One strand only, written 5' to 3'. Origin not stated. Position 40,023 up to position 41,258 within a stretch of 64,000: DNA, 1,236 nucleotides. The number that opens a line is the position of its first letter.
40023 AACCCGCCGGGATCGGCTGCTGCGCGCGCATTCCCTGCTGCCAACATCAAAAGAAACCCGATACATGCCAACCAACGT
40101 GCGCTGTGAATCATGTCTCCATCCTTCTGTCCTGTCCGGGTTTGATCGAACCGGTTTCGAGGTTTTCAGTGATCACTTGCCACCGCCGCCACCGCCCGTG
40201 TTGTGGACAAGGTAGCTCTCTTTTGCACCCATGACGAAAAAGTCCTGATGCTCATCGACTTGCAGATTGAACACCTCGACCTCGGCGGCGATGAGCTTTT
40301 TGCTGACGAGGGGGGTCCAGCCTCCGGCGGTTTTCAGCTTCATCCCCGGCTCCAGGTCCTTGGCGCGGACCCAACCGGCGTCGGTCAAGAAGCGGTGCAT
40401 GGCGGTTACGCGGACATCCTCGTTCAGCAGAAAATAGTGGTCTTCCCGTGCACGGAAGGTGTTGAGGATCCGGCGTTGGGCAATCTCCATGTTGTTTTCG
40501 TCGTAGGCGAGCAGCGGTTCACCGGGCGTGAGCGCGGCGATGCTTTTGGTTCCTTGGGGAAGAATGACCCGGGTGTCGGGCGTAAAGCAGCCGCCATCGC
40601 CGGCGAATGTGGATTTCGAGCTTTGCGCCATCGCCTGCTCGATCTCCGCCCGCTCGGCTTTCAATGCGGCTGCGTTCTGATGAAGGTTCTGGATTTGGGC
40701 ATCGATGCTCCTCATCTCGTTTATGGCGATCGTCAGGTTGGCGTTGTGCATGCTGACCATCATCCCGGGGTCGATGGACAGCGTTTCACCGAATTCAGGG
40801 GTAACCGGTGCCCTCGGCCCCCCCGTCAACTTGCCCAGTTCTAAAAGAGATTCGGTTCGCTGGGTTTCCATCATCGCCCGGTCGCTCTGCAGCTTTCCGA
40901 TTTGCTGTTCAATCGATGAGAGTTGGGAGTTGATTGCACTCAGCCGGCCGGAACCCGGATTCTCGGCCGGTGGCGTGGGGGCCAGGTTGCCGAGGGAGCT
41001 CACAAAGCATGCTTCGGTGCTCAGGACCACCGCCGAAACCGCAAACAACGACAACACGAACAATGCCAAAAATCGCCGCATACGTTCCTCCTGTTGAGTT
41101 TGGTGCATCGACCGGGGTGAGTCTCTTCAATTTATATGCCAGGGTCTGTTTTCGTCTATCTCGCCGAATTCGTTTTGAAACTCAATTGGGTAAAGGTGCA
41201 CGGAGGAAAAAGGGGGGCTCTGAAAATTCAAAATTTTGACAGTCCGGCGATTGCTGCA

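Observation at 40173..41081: Secreted coiled-coil protein ending in a Hedgehog/intein-type Hint domain with an 8-residue C-extein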

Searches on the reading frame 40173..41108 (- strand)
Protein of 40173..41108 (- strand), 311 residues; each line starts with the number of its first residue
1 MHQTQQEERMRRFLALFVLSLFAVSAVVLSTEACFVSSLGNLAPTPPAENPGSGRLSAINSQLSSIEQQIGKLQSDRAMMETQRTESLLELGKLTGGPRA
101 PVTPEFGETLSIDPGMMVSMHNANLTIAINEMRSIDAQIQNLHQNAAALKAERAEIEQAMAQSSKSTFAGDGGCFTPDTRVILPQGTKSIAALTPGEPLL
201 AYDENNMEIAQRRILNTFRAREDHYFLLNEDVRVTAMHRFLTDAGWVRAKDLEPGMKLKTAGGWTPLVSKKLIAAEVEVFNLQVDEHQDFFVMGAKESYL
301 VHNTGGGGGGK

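Call 3: search_protein_families(library=pfam, proteins=[window:40173-41108:-], max_evalue=1)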
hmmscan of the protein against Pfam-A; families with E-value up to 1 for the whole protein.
window:40173-41108:- (311 aa): 16 families
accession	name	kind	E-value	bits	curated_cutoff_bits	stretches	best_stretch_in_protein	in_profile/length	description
PF07591.16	PT-HINT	-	1.6e-10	41.8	27.7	1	185-303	6-136/137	Pretoxin HINT domain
PF14890.11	Intein_splicing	-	0.00016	21.9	35.8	1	189-255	11-89/155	Intein splicing domain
PF01079.26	Hint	-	0.00023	21.2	29.7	1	163-209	2-49/213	Hint module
PF13403.11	Hint_2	-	0.0029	18.4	28.4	1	174-211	2-39/147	Hint domain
PF14282.11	FlxA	-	0.0087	16.6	26.3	1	57-83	20-46/101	FlxA-like protein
PF02090.21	SPAM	-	0.018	15.4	35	0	55-91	69-105/142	Salmonella surface presentation of antigen gene type M protein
PF13600.11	DUF4140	-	0.022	15.6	27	0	127-160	62-95/98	N-terminal domain of unknown function (DUF4140)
PF25610.1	HR1_TOCA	-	0.033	14.9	27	0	49-81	48-80/90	TOCA family HR1 domain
PF04977.20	DivIC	-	0.047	13.9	28.9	0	129-163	16-50/80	Septum formation initiator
PF08286.16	Spc24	-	0.068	13.8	25.3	0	130-163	11-44/109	Spc24 subunit of Ndc80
PF13747.11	DUF4164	-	0.073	14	27.2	0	124-163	19-58/89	Domain of unknown function (DUF4164)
PF17675.6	APG6_N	-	0.22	12.4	45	0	125-164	48-87/132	Apg6 coiled-coil region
PF12325.13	TMF_TATA_bd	-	0.27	11.8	29.1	0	131-164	20-53/115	TATA element modulatory factor 1 TATA binding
PF11488.14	Lge1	-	0.47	11.1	25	0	56-83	25-52/71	Transcriptional regulatory protein LGE1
PF16326.10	ABC_tran_CTD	-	0.93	10.2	32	0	139-164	10-35/69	ABC transporter C-terminal domain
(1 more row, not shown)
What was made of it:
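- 40200..40589 (-): Hint domain, 130 aa (Cys174-Asn303), A-type BIL/PT-HINT-like. Key residues: Cys1 at 40587..40589, block B TAMH at 40395..40406, terminal His-Asn at 40200..40205. PF07591 at 41.8 bits (call 3).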

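Call 4: search_protein_families(library=ncbifam, proteins=[window:40173-41108:-], max_evalue=1)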
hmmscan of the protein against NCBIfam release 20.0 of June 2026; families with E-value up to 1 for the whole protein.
window:40173-41108:- (311 aa): 7 families
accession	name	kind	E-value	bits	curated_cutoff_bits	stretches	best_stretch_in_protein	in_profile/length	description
NF005852.0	PRK07773.1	equivalog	6.8e-07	27.9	780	1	171-258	395-490/886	replicative DNA helicase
NF011418.0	PRK14845.1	equivalog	0.01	13.6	756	1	230-258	102-130/1049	translation initiation factor IF-2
TIGR02231.1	TIGR02231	subfamily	0.017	13.9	112.6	1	46-166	63-180/524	mucoidy inhibitor MuiA family protein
NF038136.1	rSAM_Rv_intein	exception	0.018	13.9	700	1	174-256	76-164/574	intein-containing Rv2578c family radical SAM protein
TIGR01445.1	intein_Nterm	domain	0.027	15.5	24.5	1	174-197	1-25/83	intein N-terminal splicing region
NF049873.2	cytotoxin_MakE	exception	0.058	12.4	360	0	55-90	164-199/352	alpha-pore-forming cytotoxin subunit MakE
TIGR04211.1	SH3_and_anchor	equivalog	0.56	9.8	65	0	127-162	115-150/198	TIGR04211 family SH3 domain-containing protein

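Call 5: find_homologous_proteins(query=window:40173-41108:-, max_evalue=0.001)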
Query window:40173-41108:- (311 aa): 30 proteins with E <= 0.001 among 3598 candidates.
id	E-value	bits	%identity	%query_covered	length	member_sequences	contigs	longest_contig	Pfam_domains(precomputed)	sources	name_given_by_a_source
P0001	1.2e-182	624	94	96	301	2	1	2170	PF07591.16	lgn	-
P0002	6.1e-137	474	71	96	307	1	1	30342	PF07591.16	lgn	-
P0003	3.0e-125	436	66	96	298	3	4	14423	PF07591.16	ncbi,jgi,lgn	jgi:hypothetical protein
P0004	1.6e-111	391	63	96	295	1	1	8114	PF07591.16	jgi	jgi:flagellar biosynthesis chaperone FliJ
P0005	2.2e-111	390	61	95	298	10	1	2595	PF07591.16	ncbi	-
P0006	6.9e-110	385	63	93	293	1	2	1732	PF07591.16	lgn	-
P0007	2.3e-108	380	59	95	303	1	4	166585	PF07591.16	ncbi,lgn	ncbi:MAG: polymorphic toxin-type HINT domain-containing protein [Desulfobacterales bacterium]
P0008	4.9e-107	376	61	90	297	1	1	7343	PF07591.16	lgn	-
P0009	1.5e-105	371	60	94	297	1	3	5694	PF07591.16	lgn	-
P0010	3.2e-105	370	59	93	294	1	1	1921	PF07591.16,PF14890.12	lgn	-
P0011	1.3e-104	368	59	90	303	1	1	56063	PF07591.16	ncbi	-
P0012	1.9e-102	361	59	93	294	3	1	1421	PF07591.16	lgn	-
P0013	1.9e-102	361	58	93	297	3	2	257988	PF07591.16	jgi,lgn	jgi:hypothetical protein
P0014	2.9e-102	360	56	95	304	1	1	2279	PF07591.16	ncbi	-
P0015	1.2e-101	358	57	92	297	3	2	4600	PF07591.16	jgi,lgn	jgi:hypothetical protein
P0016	1.8e-101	358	57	95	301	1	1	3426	PF07591.16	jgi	-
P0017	2.5e-99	351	57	95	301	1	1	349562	PF07591.16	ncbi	-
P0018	8.6e-99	349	56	95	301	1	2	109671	PF07591.16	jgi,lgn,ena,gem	-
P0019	1.8e-97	344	57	95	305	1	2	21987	PF07591.16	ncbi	-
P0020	1.8e-91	325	55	95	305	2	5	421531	PF07591.16,PF14362.12,PF04977.21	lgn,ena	-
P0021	4.4e-90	320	53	95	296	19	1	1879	PF07591.16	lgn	-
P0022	6.1e-88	313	51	93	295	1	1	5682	PF07591.16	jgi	jgi:hypothetical protein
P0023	9.8e-82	293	49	93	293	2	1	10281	PF07591.16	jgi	jgi:hypothetical protein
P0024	4.8e-77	277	58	67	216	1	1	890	PF07591.16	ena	-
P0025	1.1e-76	276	50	91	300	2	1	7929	PF07591.16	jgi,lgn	jgi:hypothetical protein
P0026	1.0e-72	263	46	91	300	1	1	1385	PF07591.16,PF14890.12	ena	-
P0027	5.7e-71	258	46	95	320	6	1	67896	PF07591.16,PF01079.26,PF14890.12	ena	-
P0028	7.4e-70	254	45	96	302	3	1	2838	PF07591.16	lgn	-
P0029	5.0e-63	231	60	53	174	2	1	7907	PF07591.16,PF14890.12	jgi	jgi:hypothetical protein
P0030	2.7e-49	186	61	44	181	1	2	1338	PF07591.16,PF14890.12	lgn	-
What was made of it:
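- NCBI names one homologue 'polymorphic toxin-type HINT domain-containing protein' (call 5).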

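Call 8: find_encoding_contigs(protein=P0007, flank=8000, max_places=2)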
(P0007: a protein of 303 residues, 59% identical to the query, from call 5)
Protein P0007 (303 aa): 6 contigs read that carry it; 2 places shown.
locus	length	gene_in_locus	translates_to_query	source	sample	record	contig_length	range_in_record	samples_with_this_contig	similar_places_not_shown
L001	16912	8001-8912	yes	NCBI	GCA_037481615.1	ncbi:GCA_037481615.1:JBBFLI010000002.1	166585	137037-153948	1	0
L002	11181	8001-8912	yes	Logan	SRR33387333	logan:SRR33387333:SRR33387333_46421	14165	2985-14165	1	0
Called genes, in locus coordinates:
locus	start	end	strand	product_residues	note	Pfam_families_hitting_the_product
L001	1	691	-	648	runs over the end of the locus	PF02310:B12-binding, PF04055:Radical_SAM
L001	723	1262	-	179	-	PF18902:DUF5658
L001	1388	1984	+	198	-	PF00293:NUDIX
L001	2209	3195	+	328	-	-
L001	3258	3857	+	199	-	PF01596:Methyltransf_3, PF13649:Methyltransf_25, PF08241:Methyltransf_11 (weak), PF13578:Methyltransf_24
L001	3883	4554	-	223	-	PF13511:DUF4124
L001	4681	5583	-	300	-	PF18306:LDcluster4, PF03641:Lysine_decarbox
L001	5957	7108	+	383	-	PF00465:Fe-ADH, PF13685:Fe-ADH_2 (weak), PF25137:ADH_Fe_C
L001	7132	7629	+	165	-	PF03061:4HBT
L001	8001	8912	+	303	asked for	PF07591:PT-HINT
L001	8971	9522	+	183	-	-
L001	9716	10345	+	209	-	PF07298:NnrU (weak)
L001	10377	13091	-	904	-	PF00690:Cation_ATPase_N, PF00122:E1-E2_ATPase, PF00702:Hydrolase, PF13246:Cation_ATPase, PF08282:Hydrolase_3 (faint), PF00689:Cation_ATPase_C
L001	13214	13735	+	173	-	PF01965:DJ-1_PfpI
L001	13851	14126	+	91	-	-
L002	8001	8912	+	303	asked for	PF07591:PT-HINT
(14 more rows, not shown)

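Call 9: find_encoding_contigs(protein=P0013, flank=8000, max_places=2)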
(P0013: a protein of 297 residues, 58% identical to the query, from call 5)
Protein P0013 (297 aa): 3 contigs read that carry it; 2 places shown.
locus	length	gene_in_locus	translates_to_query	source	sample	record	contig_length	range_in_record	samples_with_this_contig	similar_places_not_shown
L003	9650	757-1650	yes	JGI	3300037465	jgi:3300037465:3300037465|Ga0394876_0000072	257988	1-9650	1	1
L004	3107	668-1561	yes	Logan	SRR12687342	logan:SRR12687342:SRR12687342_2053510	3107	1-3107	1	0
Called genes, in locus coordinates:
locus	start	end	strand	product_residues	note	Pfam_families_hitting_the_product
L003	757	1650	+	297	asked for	PF07591:PT-HINT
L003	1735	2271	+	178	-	-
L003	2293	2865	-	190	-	PF01583:APS_kinase, PF08433:KTI12 (faint), PF13671:AAA_33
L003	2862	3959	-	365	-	PF01636:APH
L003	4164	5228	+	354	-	-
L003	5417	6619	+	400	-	PF00999:Na_H_Exchanger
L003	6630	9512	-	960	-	PF00989:PAS, PF08448:PAS_4, PF13426:PAS_9, PF00989:PAS, PF08448:PAS_4, PF13188:PAS_8, PF13426:PAS_9, PF02518:HATPase_c, +3 more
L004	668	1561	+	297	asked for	PF07591:PT-HINT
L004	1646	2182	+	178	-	-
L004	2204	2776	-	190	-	PF01583:APS_kinase, PF08433:KTI12 (faint), PF13671:AAA_33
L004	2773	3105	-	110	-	?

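Call 10: find_encoding_contigs(protein=P0020, flank=8000, max_places=2)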
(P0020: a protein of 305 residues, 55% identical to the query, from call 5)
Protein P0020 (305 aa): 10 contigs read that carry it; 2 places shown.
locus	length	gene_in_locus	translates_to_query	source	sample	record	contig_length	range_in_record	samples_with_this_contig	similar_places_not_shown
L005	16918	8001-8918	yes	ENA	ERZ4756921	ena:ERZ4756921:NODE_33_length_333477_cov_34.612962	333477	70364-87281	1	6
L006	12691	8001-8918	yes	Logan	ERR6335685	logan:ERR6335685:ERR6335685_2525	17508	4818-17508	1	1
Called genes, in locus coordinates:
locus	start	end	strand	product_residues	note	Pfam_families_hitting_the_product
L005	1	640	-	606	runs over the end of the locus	PF02310:B12-binding (weak), PF04055:Radical_SAM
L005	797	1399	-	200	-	PF18902:DUF5658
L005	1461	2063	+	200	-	PF00293:NUDIX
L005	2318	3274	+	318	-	-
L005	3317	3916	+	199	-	PF01596:Methyltransf_3, PF01135:PCMT (weak), PF13649:Methyltransf_25, PF08241:Methyltransf_11, PF13578:Methyltransf_24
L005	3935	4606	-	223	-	PF13511:DUF4124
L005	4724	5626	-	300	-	PF18306:LDcluster4, PF03641:Lysine_decarbox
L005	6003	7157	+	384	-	PF00465:Fe-ADH, PF13685:Fe-ADH_2 (weak), PF25137:ADH_Fe_C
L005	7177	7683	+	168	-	PF03061:4HBT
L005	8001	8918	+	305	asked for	PF14362:DUF4407 (faint), PF04977:DivIC (faint), PF07591:PT-HINT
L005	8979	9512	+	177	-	-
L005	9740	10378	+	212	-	-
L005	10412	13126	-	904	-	PF00690:Cation_ATPase_N, PF00122:E1-E2_ATPase, PF13246:Cation_ATPase, PF00702:Hydrolase, PF08282:Hydrolase_3 (faint), PF00689:Cation_ATPase_C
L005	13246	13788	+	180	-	PF01965:DJ-1_PfpI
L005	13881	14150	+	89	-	-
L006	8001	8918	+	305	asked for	PF14362:DUF4407 (faint), PF04977:DivIC (faint), PF07591:PT-HINT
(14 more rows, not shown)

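Call 12: find_encoding_contigs(protein=P0027, flank=6000, max_places=1)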
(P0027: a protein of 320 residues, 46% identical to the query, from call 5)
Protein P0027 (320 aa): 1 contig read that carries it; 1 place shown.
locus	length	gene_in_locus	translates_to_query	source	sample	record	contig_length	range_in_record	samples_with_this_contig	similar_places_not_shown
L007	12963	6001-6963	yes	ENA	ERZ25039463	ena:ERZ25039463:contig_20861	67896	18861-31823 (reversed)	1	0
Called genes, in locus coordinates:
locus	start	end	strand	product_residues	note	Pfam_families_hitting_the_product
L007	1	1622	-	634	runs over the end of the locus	PF02518:HATPase_c, PF00204:DNA_gyraseB, PF01751:Toprim, PF00986:DNA_gyraseB_C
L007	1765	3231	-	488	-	PF00392:GntR, PF00155:Aminotran_1_2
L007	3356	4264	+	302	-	PF01680:SOR_SNZ, PF05690:ThiG (weak)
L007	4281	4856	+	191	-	PF01174:SNO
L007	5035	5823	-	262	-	PF00106:adh_short, PF08659:KR, PF13561:adh_short_C2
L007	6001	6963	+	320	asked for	PF14890:Intein_splicing (faint), PF01079:Hint (faint), PF07591:PT-HINT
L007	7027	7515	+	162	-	-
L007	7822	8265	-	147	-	PF00725:3HCDH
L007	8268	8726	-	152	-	PF01210:NAD_Gly3P_dh_N (weak), PF02737:3HCDH_N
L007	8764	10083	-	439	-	PF06808:DctM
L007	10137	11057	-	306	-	PF05853:BKACE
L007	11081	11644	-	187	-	PF04290:DctQ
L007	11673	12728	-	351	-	PF03480:DctP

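Call 13: find_encoding_contigs(protein=P0023, flank=6000, max_places=1)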
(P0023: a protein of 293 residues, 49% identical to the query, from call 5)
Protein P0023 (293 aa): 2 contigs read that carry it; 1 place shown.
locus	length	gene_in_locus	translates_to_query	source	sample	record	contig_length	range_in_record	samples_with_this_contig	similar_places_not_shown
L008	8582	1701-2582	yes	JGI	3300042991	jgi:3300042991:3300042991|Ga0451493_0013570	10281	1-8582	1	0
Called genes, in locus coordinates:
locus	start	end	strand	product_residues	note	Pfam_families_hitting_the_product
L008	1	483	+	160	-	?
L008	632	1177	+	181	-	PF01590:GAF, PF13185:GAF_2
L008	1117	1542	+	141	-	PF07228:SpoIIE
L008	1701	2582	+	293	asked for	PF07591:PT-HINT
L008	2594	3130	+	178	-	-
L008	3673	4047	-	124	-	PF28034:VF_A0006 (faint)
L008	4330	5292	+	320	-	PF02574:S-methyl_trans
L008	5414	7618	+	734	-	PF00332:Glyco_hydro_17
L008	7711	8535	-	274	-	PF00484:Pro_CA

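Call 14: find_encoding_contigs(protein=P0025, flank=6000, max_places=1)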
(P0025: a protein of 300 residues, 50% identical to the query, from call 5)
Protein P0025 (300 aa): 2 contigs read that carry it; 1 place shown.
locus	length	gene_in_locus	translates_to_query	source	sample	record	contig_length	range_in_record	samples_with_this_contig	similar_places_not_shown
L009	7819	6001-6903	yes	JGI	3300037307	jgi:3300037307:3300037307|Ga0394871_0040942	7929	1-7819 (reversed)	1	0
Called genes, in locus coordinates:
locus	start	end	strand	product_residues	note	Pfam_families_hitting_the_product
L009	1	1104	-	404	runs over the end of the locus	?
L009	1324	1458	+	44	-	-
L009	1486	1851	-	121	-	PF00041:fn3 (weak)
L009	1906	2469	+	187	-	-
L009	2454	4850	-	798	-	PF00456:Transketolase_N (weak), PF02779:Transket_pyr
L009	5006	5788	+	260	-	-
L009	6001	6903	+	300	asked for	PF07591:PT-HINT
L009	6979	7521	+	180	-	-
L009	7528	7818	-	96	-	?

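Call 27: predict_structure(alignment_id=A1)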
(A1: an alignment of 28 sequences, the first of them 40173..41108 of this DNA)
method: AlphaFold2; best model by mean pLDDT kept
length: 311 residues; sequences in the alignment: 28
mean_pLDDT: 82.0   pTM: 0.45
mean pLDDT of the five models: 82.0, 81.5, 81.3, 80.3, 79.5
residues with pLDDT >= 90: 144; 70-90: 104; 50-70: 34; < 50: 29
segments of 3 or more residues with pLDDT < 50: 37-47, 107-110, 165-170, 306-311
pLDDT, mean of each block of 10 residues (from residue 1): 76 87 80 50 44 82 94 97 92 69 51 78 93 98 96 86 49 76 95 94 86 90 90 90 93 95 95 87 86 94 56 32
secondary structure, 60 per line:
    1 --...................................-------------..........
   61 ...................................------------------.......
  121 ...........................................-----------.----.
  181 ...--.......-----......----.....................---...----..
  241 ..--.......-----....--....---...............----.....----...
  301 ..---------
elements in order: H3-37 H51-95 H114-163 E180-183 E186-189 E198-203 E208-228 E232-234 E239-242 E245-248 E257-260 E263-266 E270-284 E289-293 E298-302
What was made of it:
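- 40590..41006 (-): N-extein (aa 35-173). It consists of a disordered linker, helix 1 (51-95; 40824..40958), a conserved Gly/Pro loop (96-113; 40770..40823), helix 2 (114-163; 40620..40769) with the invariant M-H-N-x-N motif, and a linker ending in Gly-Gly. AF2 model, with block pLDDT mostly 78-98 over the helices (call 27).
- On HINT superfamily: In the AF2 model the Hint blocks have pLDDT 86-95 (call 27).
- Closest known: Braun's lipoprotein Lpp. Different: The helices are predicted as an antiparallel hairpin, which puts both termini at the same end (call 27).
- Checked: The 'coiled coil' is predicted as two long helices, 51-95 and 114-163, with block pLDDT mostly 78-98 (call 27).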

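Call 29: search_solved_structures(query=A1, max_evalue=0.01, show_alignments=3)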
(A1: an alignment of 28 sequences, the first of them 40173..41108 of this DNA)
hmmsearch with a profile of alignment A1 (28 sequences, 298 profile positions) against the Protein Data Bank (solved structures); distinct sequences matched with E-value up to 0.01: 11.
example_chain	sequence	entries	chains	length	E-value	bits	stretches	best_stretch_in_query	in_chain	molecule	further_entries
2lwy_A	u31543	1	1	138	2e-11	47.2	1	162-291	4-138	BACTERIAL INTEIN-LIKE DOMAIN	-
1mi8_A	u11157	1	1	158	1.9e-05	27.6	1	166-241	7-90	DnaB intein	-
6frh_A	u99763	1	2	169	9.6e-05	25.3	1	165-241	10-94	Replicative DNA helicase,Replicative DNA helicase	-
4o1r_A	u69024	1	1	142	0.00014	24.7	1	165-279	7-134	Replicative DNA helicase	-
6frg_A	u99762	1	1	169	0.00016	24.6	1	186-241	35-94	Replicative DNA helicase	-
7cfv_A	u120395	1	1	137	0.00082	22.2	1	186-291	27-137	Spl DnaX mini-intein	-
6tmm_BBB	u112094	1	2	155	0.0011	21.8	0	159-229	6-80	NAD(P)(+)--arginine ADP-ribosyltransferase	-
6tmm_AAA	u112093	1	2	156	0.0011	21.8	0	159-229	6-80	NAD(P)(+)--arginine ADP-ribosyltransferase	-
6y75_B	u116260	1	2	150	0.0013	21.5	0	159-229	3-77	NAD(P)(+)--arginine ADP-ribosyltransferase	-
6y75_A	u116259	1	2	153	0.0014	21.5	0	159-229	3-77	NAD(P)(+)--arginine ADP-ribosyltransferase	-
6fre_A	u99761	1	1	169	0.0075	19.1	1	186-241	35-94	Replicative DNA helicase,Replicative DNA helicase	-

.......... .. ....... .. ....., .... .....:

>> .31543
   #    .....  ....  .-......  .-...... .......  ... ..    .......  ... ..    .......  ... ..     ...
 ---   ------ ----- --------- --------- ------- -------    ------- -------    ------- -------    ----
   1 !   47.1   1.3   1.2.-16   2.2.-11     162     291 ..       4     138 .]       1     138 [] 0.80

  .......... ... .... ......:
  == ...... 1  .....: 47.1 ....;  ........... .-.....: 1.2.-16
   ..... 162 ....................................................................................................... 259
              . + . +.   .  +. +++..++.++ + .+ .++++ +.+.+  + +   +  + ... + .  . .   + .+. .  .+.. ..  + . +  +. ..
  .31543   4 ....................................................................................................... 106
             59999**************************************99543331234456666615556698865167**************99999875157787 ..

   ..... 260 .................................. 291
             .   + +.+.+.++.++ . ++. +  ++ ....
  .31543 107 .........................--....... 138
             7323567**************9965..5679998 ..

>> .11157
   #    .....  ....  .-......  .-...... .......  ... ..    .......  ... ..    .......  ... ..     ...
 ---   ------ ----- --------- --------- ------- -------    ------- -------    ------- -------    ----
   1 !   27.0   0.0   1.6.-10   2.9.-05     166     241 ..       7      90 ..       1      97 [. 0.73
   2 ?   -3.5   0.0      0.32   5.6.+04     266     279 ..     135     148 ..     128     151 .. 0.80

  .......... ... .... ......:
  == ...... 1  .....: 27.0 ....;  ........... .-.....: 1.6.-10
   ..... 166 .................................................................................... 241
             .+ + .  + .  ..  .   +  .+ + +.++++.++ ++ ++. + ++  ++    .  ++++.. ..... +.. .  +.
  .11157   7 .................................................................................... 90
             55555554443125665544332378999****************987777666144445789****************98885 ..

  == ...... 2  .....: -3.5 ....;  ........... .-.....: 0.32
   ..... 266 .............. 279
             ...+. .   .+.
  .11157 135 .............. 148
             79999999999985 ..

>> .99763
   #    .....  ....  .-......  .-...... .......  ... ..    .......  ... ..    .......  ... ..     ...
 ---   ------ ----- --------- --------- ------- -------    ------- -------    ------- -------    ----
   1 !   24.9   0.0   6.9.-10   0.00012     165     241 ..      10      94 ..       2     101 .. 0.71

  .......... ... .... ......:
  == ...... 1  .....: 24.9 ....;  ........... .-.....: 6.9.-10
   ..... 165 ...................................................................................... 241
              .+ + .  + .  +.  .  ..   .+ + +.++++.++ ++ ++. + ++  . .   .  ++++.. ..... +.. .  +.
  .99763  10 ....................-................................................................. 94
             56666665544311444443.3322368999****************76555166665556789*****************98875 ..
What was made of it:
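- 40200..40589 (-): Profile hit to 2LWY at E 2e-11 (call 29).
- On A-type BIL / PT-HINT: 2LWY is the top PDB hit at E 2e-11 (call 29).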
